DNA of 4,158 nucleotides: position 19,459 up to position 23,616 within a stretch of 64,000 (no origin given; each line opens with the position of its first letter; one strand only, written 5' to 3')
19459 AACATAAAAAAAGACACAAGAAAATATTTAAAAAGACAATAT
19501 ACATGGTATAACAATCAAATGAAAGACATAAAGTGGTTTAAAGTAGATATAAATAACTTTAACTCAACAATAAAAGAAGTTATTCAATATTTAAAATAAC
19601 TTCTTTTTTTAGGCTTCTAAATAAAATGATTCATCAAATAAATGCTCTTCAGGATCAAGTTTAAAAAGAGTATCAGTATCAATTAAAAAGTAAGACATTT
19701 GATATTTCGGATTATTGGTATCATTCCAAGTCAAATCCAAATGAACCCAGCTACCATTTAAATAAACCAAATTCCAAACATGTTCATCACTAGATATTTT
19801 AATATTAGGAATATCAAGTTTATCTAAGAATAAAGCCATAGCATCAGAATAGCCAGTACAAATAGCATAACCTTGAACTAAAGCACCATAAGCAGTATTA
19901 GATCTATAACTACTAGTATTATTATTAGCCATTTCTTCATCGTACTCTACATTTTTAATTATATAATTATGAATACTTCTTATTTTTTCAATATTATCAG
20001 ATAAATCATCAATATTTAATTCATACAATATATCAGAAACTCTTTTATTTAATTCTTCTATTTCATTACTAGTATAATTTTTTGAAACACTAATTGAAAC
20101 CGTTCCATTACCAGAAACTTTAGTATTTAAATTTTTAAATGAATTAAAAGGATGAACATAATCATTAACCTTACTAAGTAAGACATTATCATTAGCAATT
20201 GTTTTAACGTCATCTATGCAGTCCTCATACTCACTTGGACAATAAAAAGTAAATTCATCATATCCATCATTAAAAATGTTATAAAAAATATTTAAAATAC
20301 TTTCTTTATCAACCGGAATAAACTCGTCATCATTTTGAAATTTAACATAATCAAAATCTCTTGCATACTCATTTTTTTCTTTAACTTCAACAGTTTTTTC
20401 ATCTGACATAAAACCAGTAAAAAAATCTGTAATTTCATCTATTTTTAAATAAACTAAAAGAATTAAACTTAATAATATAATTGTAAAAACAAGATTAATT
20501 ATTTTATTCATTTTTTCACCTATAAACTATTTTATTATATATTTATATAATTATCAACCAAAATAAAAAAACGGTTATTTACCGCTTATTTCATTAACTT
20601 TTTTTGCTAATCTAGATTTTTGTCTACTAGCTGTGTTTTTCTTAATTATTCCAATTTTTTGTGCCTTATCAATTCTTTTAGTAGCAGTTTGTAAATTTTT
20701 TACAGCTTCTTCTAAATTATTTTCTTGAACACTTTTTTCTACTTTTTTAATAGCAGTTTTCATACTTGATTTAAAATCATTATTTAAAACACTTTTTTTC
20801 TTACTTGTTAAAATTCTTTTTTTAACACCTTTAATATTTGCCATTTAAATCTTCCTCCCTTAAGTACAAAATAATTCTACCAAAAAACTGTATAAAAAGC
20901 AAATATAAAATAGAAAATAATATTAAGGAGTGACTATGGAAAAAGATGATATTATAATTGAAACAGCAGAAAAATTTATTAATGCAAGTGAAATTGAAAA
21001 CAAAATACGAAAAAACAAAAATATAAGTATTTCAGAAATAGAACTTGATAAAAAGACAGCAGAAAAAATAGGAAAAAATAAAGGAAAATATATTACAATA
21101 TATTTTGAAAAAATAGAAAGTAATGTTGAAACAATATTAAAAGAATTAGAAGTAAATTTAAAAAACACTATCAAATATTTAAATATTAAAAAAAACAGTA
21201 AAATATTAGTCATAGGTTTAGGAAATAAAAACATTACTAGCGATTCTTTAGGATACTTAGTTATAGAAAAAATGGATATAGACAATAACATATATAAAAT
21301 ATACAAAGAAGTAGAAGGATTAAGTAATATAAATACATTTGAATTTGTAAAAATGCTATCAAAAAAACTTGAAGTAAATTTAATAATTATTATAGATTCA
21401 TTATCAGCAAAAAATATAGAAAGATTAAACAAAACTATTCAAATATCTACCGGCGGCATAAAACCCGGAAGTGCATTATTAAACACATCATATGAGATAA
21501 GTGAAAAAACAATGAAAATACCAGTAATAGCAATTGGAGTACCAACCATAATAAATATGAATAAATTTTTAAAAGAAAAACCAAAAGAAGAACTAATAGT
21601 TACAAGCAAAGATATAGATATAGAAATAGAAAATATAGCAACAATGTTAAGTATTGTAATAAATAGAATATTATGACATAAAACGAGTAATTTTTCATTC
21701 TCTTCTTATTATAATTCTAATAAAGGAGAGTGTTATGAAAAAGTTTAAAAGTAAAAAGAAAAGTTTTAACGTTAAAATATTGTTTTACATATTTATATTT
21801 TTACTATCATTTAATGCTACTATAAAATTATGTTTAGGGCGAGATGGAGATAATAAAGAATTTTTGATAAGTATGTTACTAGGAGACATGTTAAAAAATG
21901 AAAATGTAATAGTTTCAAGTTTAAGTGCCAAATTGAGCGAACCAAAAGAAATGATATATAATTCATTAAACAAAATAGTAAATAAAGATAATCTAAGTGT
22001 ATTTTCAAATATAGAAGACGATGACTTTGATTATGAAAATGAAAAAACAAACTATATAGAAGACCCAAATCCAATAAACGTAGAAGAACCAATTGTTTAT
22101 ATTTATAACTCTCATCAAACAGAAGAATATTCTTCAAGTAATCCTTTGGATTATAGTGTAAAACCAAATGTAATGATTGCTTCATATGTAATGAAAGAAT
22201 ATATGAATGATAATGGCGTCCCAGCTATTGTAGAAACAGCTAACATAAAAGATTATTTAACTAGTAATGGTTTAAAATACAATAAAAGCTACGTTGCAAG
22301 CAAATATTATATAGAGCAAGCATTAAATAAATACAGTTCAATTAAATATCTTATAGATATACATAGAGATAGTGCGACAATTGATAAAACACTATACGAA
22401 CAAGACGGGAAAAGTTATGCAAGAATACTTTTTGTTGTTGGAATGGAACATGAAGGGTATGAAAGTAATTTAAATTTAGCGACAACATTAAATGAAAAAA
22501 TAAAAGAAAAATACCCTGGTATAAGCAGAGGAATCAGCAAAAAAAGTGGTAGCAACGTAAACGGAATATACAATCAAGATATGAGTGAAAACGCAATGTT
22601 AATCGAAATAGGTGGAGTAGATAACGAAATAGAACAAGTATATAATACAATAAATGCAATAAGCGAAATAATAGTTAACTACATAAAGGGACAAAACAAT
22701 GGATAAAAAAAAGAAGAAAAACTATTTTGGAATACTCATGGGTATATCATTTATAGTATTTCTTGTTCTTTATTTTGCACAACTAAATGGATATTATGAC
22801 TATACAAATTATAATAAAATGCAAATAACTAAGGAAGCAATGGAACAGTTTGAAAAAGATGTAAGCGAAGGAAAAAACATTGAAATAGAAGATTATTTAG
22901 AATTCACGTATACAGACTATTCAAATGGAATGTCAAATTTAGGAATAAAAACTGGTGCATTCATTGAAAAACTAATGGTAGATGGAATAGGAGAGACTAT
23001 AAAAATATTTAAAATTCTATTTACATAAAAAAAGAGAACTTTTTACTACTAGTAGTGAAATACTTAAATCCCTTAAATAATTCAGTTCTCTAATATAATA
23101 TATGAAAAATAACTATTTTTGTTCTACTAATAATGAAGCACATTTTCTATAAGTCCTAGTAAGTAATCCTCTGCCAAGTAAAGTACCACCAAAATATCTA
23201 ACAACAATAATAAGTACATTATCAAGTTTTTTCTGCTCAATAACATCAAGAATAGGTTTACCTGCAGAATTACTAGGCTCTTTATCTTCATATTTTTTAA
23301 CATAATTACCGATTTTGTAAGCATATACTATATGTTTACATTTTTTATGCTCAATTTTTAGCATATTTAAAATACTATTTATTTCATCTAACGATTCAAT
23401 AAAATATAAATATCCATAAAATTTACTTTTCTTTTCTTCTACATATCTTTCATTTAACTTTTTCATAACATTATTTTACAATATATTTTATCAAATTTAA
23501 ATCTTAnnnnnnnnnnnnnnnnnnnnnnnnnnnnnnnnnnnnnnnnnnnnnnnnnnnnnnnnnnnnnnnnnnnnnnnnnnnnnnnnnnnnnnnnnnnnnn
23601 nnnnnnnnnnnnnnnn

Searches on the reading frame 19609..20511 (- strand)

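Call 68: search_protein_families(library=ncbifam, proteins=[window:19609-20511:-], max_evalue=1e-10)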
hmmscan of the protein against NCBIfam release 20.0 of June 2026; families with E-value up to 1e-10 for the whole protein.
window:19609-20511:- (300 aa): 1 family
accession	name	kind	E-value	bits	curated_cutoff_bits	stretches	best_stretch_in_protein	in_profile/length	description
NF045980.1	MAG6410_fam_LP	equivalog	1.1e-25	90.1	450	1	147-283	143-286/622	MAG6410 family transglutaminase-related lipoprotein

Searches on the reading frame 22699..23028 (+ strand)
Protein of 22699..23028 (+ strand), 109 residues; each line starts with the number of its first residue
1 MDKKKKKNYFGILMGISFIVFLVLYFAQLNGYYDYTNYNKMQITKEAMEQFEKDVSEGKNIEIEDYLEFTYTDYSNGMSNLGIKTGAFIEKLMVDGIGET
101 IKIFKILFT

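Call 13: search_protein_families(library=ncbifam, proteins=[window:22699-23028:+], max_evalue=1)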
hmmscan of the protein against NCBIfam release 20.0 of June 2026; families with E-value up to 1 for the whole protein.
window:22699-23028:+ (109 aa): 2 families
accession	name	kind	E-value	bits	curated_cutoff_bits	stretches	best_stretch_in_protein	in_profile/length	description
TIGR04561.1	membra_charge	hypoth_equivalog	0.028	14.6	30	1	10-56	21-65/82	TIGR04561 family membrane protein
NF007677.0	PRK10352.1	equivalog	0.17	10.9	433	1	11-61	14-64/314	nickel ABC transporter permease subunit NikB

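Call 14: search_protein_families(library=pfam, proteins=[window:22699-23028:+], max_evalue=10)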
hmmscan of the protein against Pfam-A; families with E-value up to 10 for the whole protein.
window:22699-23028:+ (109 aa): 4 families
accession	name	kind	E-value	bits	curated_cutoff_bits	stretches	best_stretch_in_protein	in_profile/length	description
PF19762.4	DUF6249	-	0.0087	16.4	33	1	16-95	8-77/104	Domain of unknown function (DUF6249)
PF13800.11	Sigma_reg_N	-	0.0096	16.6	26.3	1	2-44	5-49/91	Sigma factor regulator N-terminal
PF10857.13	DUF2701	-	0.05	14.1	25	1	13-45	5-37/63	Protein of unknown function (DUF2701)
PF14880.11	COX14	-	0.27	11.5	25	1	13-44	21-48/59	Cytochrome oxidase c assembly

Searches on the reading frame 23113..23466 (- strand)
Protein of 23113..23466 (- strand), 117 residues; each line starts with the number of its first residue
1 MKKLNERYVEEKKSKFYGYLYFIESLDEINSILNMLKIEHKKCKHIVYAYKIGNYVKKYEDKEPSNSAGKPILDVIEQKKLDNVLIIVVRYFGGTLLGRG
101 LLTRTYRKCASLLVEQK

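Call 13: search_protein_families(library=ncbifam, proteins=[window:23113-23466:-], max_evalue=1)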
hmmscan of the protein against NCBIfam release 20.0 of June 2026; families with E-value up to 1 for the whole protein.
window:23113-23466:- (117 aa): 3 families
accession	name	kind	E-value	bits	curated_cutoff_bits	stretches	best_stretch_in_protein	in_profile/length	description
TIGR00257.1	IMPACT_YIGZ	hypoth_equivalog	2.1e-32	112.3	167.95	1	5-116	12-128/205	YigZ family protein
NF008600.0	PRK11568.1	equivalog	1.4e-13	50.8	298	1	10-107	16-118/204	IMPACT family protein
NF003747.0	PRK05346.1-2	equivalog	0.11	11.7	336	1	13-101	146-231/260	Na(+)-translocating NADH-quinone reductase subunit C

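Call 14: search_protein_families(library=pfam, proteins=[window:23113-23466:-], max_evalue=10)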
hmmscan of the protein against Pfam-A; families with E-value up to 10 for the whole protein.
window:23113-23466:- (117 aa): 2 families
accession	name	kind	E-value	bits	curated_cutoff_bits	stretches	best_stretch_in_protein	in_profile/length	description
PF01205.25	UPF0029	-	2.6e-30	105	27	1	12-112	1-105/107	Uncharacterized protein family UPF0029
PF21561.2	L_thumb_ring_vir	-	0.0062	15.8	27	1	3-54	157-207/368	Virus, RNA-directed RNA polymerase L, thumb ring domain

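Call 74: search_protein_families(library=padloc, proteins=[window:23113-23466:-], max_evalue=0.01)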
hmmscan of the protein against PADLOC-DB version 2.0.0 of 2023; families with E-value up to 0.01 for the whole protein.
window:23113-23466:- (117 aa): 0 families
